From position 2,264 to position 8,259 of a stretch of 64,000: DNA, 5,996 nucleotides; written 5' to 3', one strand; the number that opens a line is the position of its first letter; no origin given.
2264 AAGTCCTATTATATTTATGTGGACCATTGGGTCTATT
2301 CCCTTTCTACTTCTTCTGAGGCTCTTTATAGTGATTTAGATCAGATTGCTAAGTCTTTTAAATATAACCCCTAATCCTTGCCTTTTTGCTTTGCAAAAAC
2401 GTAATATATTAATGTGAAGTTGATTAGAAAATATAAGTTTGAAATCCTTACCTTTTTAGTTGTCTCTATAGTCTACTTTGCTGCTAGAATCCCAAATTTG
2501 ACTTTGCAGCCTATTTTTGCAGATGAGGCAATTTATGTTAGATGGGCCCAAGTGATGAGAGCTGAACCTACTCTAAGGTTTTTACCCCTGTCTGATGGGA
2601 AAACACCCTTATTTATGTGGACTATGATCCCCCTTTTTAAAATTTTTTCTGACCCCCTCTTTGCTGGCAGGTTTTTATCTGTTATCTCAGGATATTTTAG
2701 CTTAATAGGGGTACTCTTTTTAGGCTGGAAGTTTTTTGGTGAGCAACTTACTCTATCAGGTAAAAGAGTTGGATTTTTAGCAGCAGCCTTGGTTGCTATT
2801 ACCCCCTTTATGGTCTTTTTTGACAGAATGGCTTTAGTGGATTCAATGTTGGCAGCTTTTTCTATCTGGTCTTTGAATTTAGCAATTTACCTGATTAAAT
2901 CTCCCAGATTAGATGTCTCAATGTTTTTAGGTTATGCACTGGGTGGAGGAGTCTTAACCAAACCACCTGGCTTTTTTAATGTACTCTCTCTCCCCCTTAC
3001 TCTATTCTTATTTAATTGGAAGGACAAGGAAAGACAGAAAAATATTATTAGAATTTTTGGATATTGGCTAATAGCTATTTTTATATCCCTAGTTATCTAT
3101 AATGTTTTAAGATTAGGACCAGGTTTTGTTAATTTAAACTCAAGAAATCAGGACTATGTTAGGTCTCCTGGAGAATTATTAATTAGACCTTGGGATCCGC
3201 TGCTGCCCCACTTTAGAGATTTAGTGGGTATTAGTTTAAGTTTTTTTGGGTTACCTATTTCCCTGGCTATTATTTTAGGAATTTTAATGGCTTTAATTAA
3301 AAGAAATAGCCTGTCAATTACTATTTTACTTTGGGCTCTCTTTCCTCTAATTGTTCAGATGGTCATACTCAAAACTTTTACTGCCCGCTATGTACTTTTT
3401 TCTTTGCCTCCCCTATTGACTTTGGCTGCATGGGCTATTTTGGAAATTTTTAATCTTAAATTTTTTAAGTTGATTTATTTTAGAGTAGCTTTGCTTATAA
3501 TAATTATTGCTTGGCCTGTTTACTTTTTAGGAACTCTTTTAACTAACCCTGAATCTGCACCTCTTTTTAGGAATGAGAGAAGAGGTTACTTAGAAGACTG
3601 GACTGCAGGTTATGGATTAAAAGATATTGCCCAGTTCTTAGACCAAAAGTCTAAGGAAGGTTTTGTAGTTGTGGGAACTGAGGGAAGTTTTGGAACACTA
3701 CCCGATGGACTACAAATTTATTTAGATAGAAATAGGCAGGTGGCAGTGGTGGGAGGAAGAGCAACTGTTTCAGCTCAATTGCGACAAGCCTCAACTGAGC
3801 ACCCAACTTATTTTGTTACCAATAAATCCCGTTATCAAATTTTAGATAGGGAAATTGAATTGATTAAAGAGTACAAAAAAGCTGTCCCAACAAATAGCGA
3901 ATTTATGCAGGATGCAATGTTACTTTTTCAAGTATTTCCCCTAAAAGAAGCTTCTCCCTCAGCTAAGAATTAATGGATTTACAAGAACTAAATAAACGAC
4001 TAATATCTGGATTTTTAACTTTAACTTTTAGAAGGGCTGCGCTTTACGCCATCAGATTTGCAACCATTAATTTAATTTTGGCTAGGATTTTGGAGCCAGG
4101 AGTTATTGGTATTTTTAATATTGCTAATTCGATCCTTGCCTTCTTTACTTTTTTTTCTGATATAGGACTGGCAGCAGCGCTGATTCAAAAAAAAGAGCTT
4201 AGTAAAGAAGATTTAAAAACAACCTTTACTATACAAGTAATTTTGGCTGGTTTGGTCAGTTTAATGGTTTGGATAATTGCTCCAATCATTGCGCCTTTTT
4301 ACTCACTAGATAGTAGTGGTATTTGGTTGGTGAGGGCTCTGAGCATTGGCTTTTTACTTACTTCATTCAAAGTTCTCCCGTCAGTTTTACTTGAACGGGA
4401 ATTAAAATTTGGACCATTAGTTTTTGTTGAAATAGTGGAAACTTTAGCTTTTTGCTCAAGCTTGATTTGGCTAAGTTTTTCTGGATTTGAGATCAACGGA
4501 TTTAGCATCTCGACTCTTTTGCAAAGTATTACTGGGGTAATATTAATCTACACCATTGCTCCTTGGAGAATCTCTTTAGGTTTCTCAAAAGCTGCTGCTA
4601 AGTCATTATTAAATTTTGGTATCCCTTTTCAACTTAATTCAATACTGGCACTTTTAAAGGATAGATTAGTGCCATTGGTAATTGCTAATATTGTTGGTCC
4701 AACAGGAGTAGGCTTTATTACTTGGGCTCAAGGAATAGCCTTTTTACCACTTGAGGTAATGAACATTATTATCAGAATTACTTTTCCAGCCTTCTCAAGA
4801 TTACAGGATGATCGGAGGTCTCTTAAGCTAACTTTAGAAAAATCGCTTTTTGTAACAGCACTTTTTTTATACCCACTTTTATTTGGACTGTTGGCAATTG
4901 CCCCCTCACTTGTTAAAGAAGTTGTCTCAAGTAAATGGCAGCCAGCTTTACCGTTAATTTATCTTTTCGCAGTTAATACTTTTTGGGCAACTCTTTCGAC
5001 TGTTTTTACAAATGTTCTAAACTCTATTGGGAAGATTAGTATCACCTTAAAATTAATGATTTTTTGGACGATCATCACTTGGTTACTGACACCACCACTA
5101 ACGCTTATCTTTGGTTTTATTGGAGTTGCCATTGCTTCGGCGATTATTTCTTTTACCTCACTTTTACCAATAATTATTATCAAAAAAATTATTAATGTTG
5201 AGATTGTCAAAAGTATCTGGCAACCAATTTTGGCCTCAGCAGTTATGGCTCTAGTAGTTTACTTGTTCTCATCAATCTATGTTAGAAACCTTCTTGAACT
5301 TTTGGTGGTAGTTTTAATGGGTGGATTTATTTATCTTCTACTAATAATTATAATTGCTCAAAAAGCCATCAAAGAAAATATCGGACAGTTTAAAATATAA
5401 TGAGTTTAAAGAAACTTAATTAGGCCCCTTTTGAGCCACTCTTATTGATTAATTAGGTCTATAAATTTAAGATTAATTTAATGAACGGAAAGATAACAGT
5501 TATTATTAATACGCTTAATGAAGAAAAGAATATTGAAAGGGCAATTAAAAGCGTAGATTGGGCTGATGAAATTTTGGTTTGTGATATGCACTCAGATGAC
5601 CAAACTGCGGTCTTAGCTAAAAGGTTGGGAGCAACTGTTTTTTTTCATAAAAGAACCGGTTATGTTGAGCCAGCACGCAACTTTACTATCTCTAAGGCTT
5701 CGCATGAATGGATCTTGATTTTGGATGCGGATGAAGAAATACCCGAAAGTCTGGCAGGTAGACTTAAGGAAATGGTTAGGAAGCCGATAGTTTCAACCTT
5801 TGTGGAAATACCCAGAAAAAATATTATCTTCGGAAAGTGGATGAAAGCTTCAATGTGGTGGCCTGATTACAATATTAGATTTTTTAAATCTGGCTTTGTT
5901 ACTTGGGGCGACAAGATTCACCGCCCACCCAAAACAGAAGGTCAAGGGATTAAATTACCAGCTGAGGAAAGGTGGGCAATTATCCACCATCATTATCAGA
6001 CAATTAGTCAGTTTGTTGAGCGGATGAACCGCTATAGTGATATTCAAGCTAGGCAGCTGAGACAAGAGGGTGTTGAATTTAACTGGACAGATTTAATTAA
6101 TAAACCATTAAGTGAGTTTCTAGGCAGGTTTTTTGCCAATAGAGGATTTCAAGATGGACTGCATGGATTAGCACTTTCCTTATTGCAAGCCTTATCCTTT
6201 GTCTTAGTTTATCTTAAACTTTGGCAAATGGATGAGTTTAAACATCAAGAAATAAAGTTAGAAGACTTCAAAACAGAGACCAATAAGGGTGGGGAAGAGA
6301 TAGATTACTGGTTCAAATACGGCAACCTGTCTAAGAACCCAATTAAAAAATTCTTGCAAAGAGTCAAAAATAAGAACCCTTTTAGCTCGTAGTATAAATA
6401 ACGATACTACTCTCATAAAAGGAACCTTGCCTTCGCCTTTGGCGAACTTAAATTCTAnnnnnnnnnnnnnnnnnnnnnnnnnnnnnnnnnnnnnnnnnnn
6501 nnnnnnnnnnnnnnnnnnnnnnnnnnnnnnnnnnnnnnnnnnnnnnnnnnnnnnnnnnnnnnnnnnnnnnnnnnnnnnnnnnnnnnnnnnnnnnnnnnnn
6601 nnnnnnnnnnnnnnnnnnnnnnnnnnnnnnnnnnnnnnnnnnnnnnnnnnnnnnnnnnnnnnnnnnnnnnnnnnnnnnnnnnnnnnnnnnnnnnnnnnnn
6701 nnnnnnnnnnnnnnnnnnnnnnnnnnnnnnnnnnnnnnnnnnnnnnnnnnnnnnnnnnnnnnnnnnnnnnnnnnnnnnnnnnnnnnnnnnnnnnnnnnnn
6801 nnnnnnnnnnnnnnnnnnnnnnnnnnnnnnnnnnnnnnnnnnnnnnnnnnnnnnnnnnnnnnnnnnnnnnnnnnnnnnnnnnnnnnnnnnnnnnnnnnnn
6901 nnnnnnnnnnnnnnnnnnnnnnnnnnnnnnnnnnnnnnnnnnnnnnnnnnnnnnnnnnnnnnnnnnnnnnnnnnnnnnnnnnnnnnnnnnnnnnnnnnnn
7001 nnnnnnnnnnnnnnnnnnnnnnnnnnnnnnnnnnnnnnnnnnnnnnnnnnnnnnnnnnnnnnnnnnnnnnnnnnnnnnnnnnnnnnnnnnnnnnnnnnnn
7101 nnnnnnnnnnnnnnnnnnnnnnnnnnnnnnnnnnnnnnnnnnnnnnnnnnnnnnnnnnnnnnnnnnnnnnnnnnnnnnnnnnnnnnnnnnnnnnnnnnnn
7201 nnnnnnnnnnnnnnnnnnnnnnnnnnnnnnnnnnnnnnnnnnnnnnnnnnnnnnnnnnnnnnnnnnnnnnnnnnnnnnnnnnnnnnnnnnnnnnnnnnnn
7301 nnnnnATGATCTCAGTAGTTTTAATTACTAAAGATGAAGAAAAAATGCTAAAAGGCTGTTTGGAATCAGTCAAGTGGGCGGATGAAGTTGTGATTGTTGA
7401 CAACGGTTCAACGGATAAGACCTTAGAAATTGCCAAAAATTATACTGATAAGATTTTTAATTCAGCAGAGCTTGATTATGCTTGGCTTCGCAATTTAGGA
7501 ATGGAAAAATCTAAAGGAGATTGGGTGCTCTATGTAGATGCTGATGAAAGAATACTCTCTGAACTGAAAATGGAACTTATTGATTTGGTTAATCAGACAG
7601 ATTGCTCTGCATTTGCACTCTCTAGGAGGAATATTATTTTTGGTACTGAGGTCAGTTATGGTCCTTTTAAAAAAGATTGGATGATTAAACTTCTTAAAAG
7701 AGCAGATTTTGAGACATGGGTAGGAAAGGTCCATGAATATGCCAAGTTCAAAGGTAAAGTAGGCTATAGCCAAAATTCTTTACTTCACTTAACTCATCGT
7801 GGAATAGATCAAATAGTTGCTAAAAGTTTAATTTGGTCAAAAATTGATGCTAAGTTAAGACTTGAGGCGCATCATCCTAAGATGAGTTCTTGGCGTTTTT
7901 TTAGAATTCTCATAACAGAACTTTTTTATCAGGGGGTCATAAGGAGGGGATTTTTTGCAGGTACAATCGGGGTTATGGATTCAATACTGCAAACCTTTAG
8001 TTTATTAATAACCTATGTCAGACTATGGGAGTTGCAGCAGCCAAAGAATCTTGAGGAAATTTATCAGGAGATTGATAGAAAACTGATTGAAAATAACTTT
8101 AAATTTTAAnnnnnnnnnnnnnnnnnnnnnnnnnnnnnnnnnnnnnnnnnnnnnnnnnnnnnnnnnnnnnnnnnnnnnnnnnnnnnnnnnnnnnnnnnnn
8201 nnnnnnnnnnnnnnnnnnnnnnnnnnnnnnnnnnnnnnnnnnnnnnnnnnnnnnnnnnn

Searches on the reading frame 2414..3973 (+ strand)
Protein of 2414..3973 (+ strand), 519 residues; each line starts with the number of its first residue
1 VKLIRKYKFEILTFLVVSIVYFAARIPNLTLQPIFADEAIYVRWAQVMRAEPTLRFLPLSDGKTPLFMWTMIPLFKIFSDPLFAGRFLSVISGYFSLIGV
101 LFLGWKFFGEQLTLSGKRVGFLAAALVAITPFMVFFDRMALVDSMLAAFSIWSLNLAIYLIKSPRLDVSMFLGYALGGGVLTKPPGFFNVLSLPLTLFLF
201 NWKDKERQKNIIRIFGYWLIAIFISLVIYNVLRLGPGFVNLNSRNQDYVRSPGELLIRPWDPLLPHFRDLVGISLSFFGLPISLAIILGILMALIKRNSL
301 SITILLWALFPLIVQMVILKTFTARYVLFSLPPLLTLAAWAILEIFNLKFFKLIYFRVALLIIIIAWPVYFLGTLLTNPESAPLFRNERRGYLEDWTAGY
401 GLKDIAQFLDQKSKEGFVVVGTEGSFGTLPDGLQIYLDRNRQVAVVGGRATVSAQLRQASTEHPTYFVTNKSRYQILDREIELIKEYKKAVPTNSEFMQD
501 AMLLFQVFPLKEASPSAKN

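Call 4: search_protein_families(library=pfam, proteins=[window:2414-3973:+], max_evalue=0.01)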
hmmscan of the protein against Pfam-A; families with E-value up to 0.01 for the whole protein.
window:2414-3973:+ (519 aa): 2 families
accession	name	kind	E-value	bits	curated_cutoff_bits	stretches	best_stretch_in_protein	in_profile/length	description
PF13231.12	PMT_2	-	1.2e-09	39.1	26.1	1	63-227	2-157/160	Dolichyl-phosphate-mannose-protein mannosyltransferase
PF02366.24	PMT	-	4.2e-07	30.2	22.7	1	62-240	61-240/245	Dolichyl-phosphate-mannose-protein mannosyltransferase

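Call 20: search_protein_families(library=ncbifam, proteins=[window:2414-3973:+], max_evalue=0.001)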
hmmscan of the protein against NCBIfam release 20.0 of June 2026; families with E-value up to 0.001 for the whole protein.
window:2414-3973:+ (519 aa): 1 family
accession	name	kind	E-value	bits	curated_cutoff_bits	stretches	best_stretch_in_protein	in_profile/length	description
TIGR03663.1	TIGR03663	subfamily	1.7e-07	30.6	126.25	1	14-225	4-211/435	flippase activity-associated protein Agl23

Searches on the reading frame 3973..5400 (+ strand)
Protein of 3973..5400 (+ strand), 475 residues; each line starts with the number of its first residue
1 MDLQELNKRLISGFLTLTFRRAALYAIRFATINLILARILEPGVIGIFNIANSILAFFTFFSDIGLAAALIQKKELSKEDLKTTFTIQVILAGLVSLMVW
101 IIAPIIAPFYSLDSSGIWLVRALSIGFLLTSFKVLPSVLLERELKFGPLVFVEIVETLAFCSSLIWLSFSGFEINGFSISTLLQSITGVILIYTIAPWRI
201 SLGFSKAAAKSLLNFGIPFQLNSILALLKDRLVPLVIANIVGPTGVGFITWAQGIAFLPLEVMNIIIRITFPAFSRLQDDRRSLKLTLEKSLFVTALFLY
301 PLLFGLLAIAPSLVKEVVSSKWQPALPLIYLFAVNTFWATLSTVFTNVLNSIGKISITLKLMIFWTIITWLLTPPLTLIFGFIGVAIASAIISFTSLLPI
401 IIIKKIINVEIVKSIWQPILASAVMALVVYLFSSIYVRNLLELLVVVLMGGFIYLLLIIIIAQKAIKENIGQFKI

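Call 5: search_protein_families(library=pfam, proteins=[window:3973-5400:+], max_evalue=0.001)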
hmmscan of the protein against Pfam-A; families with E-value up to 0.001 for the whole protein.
window:3973-5400:+ (475 aa): 2 families
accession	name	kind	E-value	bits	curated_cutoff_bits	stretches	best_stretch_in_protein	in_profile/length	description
PF13440.11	Polysacc_synt_3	-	7.3e-58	196.5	23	1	35-326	1-292/293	Polysaccharide biosynthesis protein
PF01943.22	Polysacc_synt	-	6.9e-21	75.3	28.2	1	33-278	23-274/274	Polysaccharide biosynthesis protein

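Call 42: search_protein_families(library=ncbifam, proteins=[window:3973-5400:+], max_evalue=0.001)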
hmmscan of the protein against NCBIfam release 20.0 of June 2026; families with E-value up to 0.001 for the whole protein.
window:3973-5400:+ (475 aa): 3 families
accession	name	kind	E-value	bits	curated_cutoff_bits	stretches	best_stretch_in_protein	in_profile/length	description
NF007773.0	PRK10459.1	equivalog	2e-50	172.2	273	1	34-469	30-474/492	MOP flippase family protein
NF047674.1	TeichurnBiosyTuaB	equivalog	9.3e-35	120.6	580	1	34-459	31-467/469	teichuronic acid biosynthesis protein TuaB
NF058658.1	Oglyco_Wzx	exception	4e-31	108.6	720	1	31-470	30-472/478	O-glycosylation flippase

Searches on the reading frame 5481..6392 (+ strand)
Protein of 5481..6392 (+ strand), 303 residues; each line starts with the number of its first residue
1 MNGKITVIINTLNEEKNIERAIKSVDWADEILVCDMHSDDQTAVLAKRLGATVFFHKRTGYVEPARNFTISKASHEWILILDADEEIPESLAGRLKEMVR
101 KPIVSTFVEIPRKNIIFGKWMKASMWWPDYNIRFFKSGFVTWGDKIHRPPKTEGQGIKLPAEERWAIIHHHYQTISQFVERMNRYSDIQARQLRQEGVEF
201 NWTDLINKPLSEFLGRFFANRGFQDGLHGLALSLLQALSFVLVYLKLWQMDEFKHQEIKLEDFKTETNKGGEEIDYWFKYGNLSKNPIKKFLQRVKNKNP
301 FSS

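Call 5: search_protein_families(library=pfam, proteins=[window:5481-6392:+], max_evalue=0.001)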
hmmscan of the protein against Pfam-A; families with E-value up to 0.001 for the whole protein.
window:5481-6392:+ (303 aa): 2 families
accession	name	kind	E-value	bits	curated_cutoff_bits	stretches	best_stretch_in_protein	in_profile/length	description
PF00535.33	Glycos_transf_2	-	2.1e-16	60.7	23.3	1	6-139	1-142/168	Glycosyl transferase family 2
PF13704.12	Glyco_tranf_2_4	-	0.00026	21.9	27.5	1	28-85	19-82/98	Glycosyl transferase family 2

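Call 42: search_protein_families(library=ncbifam, proteins=[window:5481-6392:+], max_evalue=0.001)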
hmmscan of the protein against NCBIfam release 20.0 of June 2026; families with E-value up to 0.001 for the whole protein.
window:5481-6392:+ (303 aa): 7 families
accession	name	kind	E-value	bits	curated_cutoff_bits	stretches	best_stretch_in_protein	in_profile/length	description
TIGR04283.1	glyco_like_mftF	equivalog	1.4e-11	44.4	182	1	5-127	1-127/221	TIGR04283 family arsenosugar biosynthesis glycosyltransferase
TIGR04195.1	S_glycosyl_SunS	equivalog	4.7e-09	35.6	350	1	4-99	58-155/421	SunS family peptide S-glycosyltransferase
TIGR04182.1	glyco_TIGR04182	equivalog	6.5e-08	32.3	325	1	5-90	2-88/293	S-layer glycoprotein N-glycosyltransferase AglJ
NF010496.0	PRK13915.1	equivalog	4.5e-07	29.3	262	1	4-56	32-91/307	glucosyl-3-phosphoglycerate synthase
NF050050.1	ProtGlycPglI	equivalog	9.3e-06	25.2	500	1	4-100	3-106/306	GalNAc(5)-diNAcBac-PP-undecaprenol beta-1,3-glucosyltransferase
NF047683.1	TeichurnBiosyTuaG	equivalog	0.00013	21.7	400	1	4-108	7-121/252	teichuronic acid biosynthesis protein TuaG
NF041391.1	DPhHxTase_Halo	equivalog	0.00093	18.2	375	0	11-89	3-83/213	dolichyl-phosphate hexose transferase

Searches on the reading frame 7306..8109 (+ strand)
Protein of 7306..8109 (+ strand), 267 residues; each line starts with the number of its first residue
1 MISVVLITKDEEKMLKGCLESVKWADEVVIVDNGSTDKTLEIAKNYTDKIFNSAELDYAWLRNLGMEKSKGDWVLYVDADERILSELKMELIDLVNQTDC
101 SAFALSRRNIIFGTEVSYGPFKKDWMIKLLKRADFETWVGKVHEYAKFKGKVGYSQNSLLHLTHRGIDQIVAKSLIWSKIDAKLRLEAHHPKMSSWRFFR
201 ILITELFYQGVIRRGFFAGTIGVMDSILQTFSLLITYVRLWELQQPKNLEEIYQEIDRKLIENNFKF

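Call 5: search_protein_families(library=pfam, proteins=[window:7306-8109:+], max_evalue=0.001)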
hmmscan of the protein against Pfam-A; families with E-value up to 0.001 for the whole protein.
window:7306-8109:+ (267 aa): 3 families
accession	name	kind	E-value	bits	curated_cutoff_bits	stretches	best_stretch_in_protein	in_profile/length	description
PF00535.33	Glycos_transf_2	-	5e-20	72.5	23.3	1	3-115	1-123/168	Glycosyl transferase family 2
PF13704.12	Glyco_tranf_2_4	-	6.6e-09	36.6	27.5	1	11-84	3-85/98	Glycosyl transferase family 2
PF10111.15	Glyco_tranf_2_2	-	2.5e-05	24.3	27.3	1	26-84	30-95/276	Glycosyltransferase like family 2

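Call 42: search_protein_families(library=ncbifam, proteins=[window:7306-8109:+], max_evalue=0.001)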
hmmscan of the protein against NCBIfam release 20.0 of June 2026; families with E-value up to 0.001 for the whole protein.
window:7306-8109:+ (267 aa): 9 families
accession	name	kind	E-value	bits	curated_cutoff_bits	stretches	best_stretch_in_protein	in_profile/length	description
NF007482.0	PRK10073.1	equivalog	8.7e-13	48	423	1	2-99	8-114/334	glycosyltransferase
TIGR04283.1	glyco_like_mftF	equivalog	3.6e-12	46.3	182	1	2-103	1-107/221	TIGR04283 family arsenosugar biosynthesis glycosyltransferase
TIGR04195.1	S_glycosyl_SunS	equivalog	4.8e-09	35.6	350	1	2-82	59-143/421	SunS family peptide S-glycosyltransferase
NF038302.1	EPS_HpsE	equivalog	4.4e-07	29.2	300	1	19-82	29-98/307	hormogonium polysaccharide biosynthesis glycosyltransferase HpsE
NF010496.0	PRK13915.1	equivalog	4.3e-06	26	262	1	2-80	33-126/307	glucosyl-3-phosphoglycerate synthase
NF047683.1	TeichurnBiosyTuaG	equivalog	1.1e-05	25.2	400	1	2-106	8-121/252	teichuronic acid biosynthesis protein TuaG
NF041875.1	EPS_EpsD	equivalog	1.1e-05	25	370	1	2-86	1-95/325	exopolysaccharide biosynthesis glycosyltransferase EpsD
TIGR03965.1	mycofact_glyco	equivalog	4.2e-05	22.6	280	1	2-81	76-165/467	mycofactocin biosynthesis glycosyltransferase MftF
NF050050.1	ProtGlycPglI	equivalog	0.00032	20.1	500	1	2-118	4-133/306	GalNAc(5)-diNAcBac-PP-undecaprenol beta-1,3-glucosyltransferase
